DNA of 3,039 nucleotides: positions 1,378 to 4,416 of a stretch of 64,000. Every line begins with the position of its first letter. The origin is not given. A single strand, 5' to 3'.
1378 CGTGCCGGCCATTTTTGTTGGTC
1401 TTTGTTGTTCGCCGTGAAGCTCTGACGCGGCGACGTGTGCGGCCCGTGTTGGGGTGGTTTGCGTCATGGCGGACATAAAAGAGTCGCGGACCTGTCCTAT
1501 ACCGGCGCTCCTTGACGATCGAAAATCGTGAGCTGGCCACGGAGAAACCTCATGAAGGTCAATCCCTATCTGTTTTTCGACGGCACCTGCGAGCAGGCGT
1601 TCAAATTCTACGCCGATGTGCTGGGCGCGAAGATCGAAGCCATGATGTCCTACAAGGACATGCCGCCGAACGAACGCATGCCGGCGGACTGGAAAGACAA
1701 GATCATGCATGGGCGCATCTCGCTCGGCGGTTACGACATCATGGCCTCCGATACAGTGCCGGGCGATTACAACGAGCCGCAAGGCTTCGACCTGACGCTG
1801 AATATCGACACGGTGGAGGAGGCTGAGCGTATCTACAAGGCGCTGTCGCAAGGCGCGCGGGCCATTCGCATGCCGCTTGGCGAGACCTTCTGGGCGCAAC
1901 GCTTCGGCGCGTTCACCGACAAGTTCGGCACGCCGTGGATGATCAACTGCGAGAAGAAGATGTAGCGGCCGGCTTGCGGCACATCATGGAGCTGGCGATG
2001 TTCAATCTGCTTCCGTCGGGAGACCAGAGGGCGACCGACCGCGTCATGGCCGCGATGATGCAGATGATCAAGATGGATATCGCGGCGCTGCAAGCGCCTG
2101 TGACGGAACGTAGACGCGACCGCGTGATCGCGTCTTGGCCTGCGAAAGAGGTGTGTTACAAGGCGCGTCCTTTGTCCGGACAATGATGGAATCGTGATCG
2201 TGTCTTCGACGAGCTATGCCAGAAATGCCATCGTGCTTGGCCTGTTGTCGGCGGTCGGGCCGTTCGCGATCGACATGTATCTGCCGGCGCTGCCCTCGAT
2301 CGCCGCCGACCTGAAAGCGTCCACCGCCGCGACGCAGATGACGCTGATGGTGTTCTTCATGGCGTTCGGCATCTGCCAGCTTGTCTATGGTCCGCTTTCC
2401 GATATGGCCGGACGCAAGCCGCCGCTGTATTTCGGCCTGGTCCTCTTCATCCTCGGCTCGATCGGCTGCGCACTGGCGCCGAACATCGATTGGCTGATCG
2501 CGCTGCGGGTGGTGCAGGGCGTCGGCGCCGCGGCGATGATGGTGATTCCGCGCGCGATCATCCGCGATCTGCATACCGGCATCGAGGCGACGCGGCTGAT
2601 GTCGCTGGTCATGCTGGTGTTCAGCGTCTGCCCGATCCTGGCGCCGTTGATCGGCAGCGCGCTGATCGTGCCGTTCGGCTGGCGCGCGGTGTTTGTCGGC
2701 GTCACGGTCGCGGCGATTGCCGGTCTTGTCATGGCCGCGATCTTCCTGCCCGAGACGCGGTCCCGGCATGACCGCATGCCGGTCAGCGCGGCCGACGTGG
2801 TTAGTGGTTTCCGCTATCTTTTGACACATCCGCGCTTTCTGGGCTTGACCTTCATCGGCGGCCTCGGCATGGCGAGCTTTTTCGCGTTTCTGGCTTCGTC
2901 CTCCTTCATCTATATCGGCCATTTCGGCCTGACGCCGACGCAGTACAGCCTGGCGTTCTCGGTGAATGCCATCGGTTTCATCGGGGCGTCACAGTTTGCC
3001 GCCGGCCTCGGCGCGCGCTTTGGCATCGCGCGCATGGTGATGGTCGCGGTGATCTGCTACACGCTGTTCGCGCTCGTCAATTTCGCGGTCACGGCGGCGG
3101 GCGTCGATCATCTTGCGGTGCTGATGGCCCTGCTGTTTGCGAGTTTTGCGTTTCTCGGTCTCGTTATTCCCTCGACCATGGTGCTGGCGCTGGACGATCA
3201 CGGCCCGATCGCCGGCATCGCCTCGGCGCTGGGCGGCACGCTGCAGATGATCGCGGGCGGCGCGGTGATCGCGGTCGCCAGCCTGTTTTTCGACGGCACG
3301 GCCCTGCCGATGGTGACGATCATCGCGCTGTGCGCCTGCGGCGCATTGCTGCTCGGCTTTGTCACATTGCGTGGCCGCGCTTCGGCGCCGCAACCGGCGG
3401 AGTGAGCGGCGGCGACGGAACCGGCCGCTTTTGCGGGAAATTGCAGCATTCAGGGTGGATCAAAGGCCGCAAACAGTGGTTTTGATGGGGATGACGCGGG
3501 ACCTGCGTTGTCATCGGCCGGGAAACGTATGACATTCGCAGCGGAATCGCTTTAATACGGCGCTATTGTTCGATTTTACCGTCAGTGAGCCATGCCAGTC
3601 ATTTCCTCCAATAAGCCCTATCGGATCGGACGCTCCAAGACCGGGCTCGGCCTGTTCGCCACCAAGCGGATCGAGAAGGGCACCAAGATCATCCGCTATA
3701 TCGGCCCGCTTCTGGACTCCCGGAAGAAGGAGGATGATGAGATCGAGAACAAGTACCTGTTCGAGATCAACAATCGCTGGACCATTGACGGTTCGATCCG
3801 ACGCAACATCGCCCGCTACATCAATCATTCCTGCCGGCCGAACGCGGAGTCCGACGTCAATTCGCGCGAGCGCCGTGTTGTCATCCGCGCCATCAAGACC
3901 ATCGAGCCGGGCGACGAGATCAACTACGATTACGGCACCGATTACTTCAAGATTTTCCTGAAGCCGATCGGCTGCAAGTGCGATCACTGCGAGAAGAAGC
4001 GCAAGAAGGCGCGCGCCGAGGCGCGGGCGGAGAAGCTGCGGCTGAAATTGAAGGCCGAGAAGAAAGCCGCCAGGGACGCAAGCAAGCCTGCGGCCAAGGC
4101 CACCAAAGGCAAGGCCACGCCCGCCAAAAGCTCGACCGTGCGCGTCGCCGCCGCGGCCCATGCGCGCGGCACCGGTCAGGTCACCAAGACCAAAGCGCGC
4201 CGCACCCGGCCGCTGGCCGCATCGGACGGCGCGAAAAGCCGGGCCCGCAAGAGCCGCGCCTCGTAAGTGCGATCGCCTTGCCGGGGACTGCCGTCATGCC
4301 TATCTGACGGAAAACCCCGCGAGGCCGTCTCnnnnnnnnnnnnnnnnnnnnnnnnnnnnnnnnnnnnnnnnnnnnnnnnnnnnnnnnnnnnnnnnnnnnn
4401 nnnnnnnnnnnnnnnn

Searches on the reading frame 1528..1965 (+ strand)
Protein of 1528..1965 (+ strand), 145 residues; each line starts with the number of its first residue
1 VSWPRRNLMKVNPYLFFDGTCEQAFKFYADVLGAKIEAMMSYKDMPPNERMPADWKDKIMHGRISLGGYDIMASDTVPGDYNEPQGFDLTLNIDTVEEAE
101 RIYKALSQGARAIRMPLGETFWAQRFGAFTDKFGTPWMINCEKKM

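Call 69: search_protein_families(library=pfam, proteins=[window:1528-1965:+], max_evalue=0.0001)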
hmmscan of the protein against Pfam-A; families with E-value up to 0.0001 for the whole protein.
window:1528-1965:+ (145 aa): 2 families
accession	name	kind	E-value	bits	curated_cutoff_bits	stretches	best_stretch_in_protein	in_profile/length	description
PF00903.31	Glyoxalase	-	3.3e-12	47.3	20.6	1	11-139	2-121/121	Glyoxalase/Bleomycin resistance protein/Dioxygenase superfamily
PF06983.19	3-dmu-9_3-mt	-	2.5e-10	41.3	24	1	10-139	2-115/116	3-demethylubiquinone-9 3-methyltransferase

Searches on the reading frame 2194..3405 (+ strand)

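Call 10: search_protein_families(library=pfam, proteins=[window:2194-3405:+])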
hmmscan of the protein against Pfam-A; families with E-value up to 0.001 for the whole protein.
window:2194-3405:+ (403 aa): 2 families
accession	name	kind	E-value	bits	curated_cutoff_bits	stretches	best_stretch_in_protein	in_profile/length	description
PF07690.21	MFS_1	-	4.6e-40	138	33.4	1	17-356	3-344/347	Major Facilitator Superfamily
PF00083.30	Sugar_tr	-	1.6e-08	34.4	22.3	1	43-116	44-120/452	Sugar (and other) transporter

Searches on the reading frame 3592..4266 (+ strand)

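Call 69: search_protein_families(library=pfam, proteins=[window:3592-4266:+], max_evalue=0.0001)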
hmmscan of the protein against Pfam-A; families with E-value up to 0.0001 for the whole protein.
window:3592-4266:+ (224 aa): 1 family
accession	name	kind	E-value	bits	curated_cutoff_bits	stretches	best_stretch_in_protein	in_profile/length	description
PF00856.33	SET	-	1.5e-25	90.1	22.4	1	18-115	1-105/105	SET domain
